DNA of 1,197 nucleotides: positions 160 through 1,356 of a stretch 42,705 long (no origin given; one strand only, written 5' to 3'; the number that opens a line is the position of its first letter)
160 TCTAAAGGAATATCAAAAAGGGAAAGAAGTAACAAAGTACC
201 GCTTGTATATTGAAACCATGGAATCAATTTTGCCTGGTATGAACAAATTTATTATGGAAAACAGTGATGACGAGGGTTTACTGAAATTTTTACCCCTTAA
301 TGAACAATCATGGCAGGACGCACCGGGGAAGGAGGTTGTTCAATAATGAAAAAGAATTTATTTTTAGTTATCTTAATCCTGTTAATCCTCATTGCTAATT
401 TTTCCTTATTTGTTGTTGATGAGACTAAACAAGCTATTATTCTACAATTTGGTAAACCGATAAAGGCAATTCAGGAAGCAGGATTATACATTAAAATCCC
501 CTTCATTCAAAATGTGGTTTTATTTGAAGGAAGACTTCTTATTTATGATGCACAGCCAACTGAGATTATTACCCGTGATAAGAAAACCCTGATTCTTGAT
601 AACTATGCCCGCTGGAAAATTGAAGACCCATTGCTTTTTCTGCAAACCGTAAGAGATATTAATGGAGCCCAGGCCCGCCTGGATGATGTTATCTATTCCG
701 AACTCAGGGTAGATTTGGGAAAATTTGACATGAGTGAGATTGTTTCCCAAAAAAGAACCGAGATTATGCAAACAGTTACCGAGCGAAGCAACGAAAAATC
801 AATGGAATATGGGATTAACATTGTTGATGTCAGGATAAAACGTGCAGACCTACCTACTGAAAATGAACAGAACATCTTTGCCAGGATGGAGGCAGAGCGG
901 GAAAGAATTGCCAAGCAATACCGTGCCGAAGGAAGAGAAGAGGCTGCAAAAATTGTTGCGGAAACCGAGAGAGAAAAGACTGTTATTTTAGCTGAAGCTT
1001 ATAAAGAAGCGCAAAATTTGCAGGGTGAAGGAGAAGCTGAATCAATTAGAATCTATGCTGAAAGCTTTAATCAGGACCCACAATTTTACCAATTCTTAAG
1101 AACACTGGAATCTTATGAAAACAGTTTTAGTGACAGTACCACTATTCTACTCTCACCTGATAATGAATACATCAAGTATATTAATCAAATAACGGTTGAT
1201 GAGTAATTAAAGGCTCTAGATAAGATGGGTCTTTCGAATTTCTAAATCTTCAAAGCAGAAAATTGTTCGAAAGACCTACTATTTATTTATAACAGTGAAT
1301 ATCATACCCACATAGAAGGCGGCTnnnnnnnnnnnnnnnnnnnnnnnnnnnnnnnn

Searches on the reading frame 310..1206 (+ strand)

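Call 3: search_protein_families(library=pfam, proteins=[window:310-1206:+], max_evalue=0.1)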
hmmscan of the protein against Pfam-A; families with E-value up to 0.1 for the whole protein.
window:310-1206:+ (298 aa): 3 families
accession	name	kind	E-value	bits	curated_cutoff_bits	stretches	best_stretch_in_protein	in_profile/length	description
PF01145.31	Band_7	-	1.4e-32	113.6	23.6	1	35-208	2-174/176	SPFH domain / Band 7 family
PF00659.24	POLO_box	-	0.0056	17.1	23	1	273-293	18-38/61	POLO box duplicated region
PF13421.11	Band_7_1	-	0.018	15.1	24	1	121-193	134-207/211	SPFH domain-Band 7 family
